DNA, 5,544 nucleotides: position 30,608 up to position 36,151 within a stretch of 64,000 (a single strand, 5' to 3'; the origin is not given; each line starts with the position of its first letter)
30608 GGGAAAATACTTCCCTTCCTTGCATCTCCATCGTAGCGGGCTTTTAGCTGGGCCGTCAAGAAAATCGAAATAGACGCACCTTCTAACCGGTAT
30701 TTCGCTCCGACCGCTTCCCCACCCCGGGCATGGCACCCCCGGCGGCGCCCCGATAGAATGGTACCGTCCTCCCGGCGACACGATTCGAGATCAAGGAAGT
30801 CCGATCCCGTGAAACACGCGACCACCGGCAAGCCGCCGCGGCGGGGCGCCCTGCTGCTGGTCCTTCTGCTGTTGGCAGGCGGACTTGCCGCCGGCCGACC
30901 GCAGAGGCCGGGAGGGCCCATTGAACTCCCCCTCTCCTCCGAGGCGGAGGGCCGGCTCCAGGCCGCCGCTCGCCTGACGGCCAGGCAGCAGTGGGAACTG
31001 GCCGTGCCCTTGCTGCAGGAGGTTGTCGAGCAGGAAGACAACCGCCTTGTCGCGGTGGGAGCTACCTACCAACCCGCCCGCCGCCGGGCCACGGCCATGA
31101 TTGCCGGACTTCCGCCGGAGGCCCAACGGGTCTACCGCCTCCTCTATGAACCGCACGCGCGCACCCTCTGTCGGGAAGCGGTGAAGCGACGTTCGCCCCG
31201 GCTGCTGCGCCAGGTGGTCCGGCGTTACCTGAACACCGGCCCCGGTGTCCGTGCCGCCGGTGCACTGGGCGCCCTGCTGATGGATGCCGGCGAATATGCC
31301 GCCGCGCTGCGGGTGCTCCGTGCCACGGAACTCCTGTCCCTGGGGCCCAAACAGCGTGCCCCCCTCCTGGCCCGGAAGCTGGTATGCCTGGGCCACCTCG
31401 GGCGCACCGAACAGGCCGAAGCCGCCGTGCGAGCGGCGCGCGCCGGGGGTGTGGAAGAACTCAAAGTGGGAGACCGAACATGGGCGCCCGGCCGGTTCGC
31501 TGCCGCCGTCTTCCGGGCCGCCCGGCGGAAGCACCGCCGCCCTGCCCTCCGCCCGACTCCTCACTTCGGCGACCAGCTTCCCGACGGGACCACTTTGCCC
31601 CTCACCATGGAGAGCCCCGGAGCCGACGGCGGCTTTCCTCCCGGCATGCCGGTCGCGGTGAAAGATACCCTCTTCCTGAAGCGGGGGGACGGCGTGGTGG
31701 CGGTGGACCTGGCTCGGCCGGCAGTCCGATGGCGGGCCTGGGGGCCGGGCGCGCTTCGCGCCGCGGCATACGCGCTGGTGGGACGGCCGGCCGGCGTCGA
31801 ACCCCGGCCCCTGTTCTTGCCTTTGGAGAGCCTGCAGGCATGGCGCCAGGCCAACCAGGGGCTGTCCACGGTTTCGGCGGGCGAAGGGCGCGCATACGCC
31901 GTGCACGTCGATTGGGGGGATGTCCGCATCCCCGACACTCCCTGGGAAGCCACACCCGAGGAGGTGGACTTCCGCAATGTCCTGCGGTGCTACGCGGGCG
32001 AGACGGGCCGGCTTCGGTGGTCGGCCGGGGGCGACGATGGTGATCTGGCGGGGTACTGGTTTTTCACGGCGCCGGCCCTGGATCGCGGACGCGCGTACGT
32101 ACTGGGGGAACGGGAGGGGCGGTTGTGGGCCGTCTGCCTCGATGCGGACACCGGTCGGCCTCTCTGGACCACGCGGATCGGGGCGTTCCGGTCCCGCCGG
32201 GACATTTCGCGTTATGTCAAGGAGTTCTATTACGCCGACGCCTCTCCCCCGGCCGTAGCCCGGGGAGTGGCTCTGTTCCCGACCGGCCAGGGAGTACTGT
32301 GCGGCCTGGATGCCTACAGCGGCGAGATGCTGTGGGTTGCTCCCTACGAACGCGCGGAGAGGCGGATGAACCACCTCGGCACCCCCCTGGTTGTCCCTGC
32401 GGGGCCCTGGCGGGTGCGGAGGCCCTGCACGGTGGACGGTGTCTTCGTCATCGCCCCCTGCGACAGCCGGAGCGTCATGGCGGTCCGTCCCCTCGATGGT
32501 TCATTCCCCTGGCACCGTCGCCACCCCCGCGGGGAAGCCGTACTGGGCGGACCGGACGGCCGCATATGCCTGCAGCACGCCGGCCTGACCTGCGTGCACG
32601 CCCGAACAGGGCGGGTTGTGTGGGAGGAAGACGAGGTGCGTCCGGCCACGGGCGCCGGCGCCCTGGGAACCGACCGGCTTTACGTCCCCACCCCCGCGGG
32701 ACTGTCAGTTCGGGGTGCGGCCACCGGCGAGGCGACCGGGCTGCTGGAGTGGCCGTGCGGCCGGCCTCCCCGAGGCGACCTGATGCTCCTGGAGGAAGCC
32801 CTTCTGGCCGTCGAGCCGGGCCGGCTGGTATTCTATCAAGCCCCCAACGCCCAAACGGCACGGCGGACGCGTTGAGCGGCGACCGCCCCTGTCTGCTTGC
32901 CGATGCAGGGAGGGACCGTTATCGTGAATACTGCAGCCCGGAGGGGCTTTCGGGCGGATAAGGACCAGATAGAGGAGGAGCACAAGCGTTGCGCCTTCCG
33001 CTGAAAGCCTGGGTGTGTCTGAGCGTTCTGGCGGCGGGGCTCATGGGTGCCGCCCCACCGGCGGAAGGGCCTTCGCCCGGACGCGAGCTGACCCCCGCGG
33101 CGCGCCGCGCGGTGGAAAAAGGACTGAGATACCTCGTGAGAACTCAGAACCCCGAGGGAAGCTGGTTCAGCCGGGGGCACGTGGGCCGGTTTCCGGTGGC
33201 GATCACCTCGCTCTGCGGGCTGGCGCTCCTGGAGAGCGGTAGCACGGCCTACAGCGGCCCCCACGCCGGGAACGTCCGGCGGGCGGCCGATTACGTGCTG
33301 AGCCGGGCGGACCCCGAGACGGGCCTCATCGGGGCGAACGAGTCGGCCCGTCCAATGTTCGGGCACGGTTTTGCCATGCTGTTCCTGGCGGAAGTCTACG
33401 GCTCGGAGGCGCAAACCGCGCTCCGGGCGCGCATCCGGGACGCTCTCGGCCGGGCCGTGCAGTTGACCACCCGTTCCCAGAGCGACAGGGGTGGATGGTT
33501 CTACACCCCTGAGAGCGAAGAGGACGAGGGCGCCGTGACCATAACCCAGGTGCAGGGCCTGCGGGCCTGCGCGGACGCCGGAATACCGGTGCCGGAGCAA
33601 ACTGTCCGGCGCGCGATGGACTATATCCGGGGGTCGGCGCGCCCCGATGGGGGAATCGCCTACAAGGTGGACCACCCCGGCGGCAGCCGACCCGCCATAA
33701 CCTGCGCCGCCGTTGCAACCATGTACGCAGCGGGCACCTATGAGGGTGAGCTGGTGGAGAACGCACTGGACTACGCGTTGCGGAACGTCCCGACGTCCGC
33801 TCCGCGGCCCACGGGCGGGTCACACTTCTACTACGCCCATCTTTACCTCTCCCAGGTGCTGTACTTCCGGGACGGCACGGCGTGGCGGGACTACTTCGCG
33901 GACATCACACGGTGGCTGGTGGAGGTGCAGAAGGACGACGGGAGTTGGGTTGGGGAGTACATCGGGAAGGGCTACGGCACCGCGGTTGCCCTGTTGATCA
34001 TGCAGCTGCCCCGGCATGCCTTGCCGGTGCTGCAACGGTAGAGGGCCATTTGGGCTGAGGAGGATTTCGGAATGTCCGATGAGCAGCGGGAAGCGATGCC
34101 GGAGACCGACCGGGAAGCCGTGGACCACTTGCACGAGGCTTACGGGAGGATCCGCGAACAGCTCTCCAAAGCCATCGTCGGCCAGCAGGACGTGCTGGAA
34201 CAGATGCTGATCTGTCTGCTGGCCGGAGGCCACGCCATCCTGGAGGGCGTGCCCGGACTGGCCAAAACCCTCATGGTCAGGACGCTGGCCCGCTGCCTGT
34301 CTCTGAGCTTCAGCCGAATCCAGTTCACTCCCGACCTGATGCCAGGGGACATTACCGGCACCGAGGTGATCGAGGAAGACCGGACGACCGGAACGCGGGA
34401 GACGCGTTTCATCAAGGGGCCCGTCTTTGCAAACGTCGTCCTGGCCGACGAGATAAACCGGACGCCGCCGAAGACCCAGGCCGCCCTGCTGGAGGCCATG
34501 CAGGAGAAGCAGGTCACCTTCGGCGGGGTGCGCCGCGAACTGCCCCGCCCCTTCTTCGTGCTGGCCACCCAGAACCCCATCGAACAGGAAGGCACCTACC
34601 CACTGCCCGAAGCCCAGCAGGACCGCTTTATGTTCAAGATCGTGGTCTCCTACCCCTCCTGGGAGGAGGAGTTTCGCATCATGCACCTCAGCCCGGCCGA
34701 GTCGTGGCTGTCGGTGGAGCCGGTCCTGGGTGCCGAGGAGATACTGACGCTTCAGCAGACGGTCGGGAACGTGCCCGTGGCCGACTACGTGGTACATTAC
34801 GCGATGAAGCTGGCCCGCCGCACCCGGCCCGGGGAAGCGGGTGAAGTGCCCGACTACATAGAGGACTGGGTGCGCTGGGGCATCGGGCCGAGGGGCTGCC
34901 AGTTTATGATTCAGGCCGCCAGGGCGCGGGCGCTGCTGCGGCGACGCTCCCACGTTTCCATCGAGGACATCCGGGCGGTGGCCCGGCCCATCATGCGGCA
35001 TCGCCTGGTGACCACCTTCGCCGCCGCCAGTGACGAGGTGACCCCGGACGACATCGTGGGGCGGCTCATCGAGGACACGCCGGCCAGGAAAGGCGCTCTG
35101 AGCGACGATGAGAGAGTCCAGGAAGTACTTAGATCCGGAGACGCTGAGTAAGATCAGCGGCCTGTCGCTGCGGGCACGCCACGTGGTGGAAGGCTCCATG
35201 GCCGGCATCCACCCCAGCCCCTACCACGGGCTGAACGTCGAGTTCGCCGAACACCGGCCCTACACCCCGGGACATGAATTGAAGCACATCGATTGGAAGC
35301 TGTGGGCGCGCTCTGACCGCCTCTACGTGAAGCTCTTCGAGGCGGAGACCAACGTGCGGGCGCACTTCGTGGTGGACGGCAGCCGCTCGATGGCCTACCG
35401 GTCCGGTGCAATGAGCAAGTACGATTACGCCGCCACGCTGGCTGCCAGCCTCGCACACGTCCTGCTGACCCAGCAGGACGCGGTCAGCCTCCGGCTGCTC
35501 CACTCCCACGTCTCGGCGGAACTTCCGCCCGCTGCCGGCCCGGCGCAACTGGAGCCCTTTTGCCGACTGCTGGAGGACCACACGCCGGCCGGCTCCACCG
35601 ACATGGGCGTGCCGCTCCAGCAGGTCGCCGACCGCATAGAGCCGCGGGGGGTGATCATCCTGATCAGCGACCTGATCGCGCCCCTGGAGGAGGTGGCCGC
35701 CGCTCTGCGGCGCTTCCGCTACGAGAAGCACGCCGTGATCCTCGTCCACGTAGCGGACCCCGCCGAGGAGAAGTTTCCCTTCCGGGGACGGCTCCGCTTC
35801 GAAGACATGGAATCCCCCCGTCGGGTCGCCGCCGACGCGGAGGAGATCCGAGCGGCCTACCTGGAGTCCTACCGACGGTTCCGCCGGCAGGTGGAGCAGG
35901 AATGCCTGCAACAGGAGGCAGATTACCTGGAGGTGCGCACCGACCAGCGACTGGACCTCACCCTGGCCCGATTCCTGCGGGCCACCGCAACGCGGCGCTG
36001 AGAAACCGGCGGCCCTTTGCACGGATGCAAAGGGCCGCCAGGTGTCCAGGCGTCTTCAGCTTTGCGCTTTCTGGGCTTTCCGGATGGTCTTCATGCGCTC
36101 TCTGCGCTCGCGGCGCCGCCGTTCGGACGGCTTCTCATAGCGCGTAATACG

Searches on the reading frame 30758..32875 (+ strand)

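Call 19: search_protein_families(library=pfam, proteins=[window:30758-32875:+], max_evalue=0.0001)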
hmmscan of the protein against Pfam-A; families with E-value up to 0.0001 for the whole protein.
window:30758-32875:+ (705 aa): 1 family
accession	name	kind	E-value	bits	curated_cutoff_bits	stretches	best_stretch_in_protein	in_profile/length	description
PF13360.13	PQQ_2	-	4.1e-17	63.1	27.6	1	408-588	4-145/233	Outer membrane protein assembly factor BamB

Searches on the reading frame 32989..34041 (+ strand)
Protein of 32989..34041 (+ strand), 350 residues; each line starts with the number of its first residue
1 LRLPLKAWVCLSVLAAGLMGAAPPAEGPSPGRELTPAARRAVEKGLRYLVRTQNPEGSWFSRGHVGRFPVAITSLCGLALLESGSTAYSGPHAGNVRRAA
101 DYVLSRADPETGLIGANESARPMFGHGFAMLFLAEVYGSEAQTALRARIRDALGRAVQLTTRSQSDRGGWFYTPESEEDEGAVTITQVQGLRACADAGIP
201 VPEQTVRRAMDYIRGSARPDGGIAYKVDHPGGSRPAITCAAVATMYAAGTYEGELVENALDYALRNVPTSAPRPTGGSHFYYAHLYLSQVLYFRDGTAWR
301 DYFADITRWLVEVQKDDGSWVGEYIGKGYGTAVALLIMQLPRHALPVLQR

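Call 19: search_protein_families(library=pfam, proteins=[window:32989-34041:+], max_evalue=0.0001)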
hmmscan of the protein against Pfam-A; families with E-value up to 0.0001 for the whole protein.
window:32989-34041:+ (350 aa): 1 family
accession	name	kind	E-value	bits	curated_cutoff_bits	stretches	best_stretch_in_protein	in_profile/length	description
PF13243.12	SQHop_cyclase_C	-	6e-11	42.4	26.1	0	38-114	157-227/319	Squalene-hopene cyclase C-terminal domain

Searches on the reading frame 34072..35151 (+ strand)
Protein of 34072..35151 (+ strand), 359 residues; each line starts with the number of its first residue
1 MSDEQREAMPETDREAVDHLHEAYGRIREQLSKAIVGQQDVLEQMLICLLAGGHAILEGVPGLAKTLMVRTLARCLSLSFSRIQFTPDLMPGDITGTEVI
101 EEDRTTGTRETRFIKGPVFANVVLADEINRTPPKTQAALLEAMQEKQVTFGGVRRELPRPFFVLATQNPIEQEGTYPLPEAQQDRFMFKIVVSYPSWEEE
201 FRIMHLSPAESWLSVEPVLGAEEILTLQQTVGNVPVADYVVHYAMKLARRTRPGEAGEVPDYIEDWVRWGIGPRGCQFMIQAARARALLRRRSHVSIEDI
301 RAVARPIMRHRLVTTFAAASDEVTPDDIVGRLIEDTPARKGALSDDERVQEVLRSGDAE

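Call 19: search_protein_families(library=pfam, proteins=[window:34072-35151:+], max_evalue=0.0001)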
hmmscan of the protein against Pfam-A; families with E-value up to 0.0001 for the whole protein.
window:34072-35151:+ (359 aa): 4 families
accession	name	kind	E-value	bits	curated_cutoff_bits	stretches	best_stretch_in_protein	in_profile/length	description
PF07726.17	AAA_3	-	6.6e-63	210.9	27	1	54-188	1-131/131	ATPase family associated with various cellular activities (AAA)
PF17863.7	AAA_lid_2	-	1.2e-16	60.6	22.7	1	267-329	9-71/74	AAA lid domain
PF07728.20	AAA_5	-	6.2e-12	46.1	22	1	55-186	2-139/139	AAA domain (dynein-related subfamily)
PF20030.5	bpMoxR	-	3.8e-11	42.9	27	1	28-194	7-168/205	MoxR domain in the MoxR-vWA-beta-propeller ternary systems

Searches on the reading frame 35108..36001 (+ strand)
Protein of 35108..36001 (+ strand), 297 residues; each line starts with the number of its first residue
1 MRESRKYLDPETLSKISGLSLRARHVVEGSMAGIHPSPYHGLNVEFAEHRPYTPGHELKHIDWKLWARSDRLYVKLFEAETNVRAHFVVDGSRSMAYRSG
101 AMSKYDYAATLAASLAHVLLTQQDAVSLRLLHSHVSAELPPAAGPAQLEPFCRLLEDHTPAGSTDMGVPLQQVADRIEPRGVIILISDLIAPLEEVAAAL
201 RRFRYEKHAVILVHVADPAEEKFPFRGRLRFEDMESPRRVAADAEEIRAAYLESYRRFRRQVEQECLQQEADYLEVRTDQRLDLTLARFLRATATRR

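Call 19: search_protein_families(library=pfam, proteins=[window:35108-36001:+], max_evalue=0.0001)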
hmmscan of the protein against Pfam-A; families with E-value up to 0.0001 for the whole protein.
window:35108-36001:+ (297 aa): 2 families
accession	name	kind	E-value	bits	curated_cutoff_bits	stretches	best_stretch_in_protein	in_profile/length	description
PF01882.25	DUF58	-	1.3e-45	155.7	23.4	1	48-259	1-214/216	Protein of unknown function DUF58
PF13519.12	VWA_2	-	1.1e-07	32.9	27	1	87-188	3-105/107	von Willebrand factor type A domain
